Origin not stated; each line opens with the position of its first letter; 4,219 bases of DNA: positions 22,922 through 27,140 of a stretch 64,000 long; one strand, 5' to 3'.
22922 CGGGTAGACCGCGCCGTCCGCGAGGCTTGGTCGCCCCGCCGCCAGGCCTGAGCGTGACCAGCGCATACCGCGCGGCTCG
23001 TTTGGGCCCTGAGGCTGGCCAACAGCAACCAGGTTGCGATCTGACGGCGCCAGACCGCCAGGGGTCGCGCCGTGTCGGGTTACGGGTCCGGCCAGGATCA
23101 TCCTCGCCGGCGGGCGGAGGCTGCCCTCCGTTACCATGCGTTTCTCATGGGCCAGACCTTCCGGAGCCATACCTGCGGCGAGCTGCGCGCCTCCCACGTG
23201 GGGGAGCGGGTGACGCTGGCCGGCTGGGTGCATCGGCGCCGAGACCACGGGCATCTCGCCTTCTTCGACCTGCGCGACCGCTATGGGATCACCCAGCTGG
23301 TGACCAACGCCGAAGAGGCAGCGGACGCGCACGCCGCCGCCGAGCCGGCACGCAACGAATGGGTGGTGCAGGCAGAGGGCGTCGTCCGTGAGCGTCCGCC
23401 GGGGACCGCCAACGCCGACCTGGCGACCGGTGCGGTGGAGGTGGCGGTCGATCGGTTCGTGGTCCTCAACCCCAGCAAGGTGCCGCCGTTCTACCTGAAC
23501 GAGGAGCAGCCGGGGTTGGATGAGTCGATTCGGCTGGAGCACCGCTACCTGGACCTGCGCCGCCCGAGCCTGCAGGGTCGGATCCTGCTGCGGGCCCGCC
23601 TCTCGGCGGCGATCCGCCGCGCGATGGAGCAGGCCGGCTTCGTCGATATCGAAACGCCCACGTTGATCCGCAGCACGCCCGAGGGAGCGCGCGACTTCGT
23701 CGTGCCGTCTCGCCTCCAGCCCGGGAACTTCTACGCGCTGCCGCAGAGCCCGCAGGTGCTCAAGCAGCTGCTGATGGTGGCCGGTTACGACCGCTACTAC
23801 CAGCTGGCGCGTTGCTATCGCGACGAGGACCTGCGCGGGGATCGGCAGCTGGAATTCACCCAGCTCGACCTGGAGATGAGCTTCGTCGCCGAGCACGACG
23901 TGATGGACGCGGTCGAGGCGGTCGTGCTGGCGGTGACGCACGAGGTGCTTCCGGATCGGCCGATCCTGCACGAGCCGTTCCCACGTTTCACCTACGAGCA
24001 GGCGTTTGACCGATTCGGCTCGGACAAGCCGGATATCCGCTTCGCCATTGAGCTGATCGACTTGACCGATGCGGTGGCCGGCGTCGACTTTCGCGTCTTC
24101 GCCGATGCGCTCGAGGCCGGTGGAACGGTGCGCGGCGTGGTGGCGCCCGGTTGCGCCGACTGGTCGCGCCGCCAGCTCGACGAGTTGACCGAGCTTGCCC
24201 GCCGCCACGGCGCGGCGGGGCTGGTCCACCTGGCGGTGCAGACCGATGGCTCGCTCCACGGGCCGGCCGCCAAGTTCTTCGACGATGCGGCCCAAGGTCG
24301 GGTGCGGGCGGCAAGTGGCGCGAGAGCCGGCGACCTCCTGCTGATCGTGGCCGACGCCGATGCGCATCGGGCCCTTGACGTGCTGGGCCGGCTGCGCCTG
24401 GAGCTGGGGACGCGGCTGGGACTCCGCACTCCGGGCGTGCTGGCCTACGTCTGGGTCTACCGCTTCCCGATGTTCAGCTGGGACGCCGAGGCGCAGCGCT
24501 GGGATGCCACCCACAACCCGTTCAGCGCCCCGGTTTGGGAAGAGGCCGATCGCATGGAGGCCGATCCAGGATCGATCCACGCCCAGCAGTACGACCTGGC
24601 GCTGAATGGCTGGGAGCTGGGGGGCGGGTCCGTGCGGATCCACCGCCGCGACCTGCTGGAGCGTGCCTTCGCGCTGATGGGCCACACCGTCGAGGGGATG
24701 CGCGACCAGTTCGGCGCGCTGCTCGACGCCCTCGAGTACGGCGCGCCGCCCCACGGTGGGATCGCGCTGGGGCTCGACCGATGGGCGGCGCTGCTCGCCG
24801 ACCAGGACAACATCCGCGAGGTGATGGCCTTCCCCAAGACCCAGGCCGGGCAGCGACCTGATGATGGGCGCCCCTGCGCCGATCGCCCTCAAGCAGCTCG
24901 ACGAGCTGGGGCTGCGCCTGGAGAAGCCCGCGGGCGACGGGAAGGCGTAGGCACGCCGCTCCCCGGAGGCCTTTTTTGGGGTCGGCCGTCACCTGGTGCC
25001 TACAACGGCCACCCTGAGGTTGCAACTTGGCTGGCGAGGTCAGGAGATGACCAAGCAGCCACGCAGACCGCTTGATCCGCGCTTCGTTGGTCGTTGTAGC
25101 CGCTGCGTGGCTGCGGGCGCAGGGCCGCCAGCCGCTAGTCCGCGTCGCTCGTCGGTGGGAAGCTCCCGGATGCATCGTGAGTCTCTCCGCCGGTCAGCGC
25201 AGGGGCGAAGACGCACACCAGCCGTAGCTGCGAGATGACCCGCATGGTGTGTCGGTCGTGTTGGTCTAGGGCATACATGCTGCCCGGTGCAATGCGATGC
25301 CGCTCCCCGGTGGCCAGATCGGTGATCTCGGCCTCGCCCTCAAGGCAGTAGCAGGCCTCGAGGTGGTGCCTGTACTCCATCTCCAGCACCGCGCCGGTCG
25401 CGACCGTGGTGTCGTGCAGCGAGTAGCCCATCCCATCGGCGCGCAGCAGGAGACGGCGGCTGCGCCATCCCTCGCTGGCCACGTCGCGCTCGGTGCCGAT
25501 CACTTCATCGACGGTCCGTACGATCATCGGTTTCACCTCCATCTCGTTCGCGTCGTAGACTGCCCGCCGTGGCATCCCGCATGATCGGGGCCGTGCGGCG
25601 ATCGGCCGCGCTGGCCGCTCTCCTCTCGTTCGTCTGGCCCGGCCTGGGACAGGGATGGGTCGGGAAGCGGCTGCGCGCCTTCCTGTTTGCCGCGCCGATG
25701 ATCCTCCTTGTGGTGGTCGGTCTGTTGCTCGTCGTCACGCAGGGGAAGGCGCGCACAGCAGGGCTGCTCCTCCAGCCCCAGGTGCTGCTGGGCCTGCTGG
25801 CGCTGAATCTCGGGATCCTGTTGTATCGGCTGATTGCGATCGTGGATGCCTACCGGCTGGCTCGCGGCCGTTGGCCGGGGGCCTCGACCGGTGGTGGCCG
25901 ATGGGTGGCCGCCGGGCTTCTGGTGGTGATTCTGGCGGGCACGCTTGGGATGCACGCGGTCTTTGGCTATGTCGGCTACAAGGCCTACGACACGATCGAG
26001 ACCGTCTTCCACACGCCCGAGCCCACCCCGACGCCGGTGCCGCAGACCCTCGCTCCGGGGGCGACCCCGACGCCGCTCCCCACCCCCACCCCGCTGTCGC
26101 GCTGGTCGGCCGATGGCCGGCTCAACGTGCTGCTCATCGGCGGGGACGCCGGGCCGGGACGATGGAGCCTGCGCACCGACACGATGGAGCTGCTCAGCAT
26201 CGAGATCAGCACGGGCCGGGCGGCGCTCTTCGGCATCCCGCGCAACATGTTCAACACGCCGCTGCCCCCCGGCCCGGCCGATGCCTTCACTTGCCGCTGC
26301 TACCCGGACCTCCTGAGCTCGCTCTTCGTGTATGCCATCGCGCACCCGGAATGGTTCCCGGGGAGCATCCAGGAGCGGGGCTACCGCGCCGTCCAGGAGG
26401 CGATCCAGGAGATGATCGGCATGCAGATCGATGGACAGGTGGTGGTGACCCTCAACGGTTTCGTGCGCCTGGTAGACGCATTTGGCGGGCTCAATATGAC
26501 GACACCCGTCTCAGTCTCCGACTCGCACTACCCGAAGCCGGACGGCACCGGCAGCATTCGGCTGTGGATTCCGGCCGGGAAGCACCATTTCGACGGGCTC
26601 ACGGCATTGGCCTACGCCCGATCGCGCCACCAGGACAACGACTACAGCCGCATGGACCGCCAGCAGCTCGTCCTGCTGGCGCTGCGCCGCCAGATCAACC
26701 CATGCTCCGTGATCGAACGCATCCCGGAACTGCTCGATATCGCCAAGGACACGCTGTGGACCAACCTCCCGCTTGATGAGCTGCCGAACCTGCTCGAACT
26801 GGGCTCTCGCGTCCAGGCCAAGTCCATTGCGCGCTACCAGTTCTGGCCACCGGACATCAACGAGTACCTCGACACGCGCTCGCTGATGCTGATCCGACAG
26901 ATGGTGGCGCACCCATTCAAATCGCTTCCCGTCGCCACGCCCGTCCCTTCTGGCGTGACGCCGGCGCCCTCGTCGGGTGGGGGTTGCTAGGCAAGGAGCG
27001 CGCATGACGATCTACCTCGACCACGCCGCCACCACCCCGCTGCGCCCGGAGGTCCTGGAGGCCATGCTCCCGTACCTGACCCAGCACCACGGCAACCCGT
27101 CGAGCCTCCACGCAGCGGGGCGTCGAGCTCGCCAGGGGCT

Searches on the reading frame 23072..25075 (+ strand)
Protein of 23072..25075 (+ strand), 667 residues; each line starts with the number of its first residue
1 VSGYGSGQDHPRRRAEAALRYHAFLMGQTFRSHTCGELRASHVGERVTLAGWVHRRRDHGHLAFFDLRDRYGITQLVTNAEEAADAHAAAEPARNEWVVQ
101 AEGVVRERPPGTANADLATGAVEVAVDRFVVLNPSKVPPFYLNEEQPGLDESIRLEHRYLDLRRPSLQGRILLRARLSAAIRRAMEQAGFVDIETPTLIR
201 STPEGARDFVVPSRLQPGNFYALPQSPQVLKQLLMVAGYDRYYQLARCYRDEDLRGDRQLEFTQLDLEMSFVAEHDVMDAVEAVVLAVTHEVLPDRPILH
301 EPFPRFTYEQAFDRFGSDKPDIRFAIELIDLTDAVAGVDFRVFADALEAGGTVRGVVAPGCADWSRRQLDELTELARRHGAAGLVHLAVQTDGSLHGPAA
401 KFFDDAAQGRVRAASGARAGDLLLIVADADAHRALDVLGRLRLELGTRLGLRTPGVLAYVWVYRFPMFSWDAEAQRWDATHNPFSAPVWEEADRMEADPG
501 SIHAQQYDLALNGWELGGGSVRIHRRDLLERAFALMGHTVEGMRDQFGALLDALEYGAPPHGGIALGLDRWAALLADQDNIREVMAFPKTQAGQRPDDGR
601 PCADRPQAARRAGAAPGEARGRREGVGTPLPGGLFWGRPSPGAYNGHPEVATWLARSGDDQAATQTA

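Call 89: search_protein_families(library=pfam, proteins=[window:23072-25075:+], max_evalue=0.00001)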
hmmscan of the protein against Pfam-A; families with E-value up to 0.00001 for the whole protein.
window:23072-25075:+ (667 aa): 3 families
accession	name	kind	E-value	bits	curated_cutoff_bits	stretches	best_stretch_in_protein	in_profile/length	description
PF00152.25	tRNA-synt_2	-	2.9e-105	352.2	25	1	150-591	1-308/308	tRNA synthetases class II (D, K and N)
PF02938.19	GAD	-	8.5e-17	61.6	23.4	1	343-432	1-89/95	GAD domain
PF01336.31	tRNA_anti-codon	-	2.6e-14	53.4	27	1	47-131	1-74/75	OB-fold nucleic acid binding domain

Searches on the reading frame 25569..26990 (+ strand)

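Call 89: search_protein_families(library=pfam, proteins=[window:25569-26990:+], max_evalue=0.00001)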
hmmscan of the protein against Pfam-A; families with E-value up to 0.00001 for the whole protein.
window:25569-26990:+ (473 aa): 1 family
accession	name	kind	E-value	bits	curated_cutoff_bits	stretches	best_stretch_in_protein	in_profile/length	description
PF03816.19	LytR_cpsA_psr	-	9.6e-22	78.2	24.6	1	202-376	1-148/150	LytR_cpsA_psr family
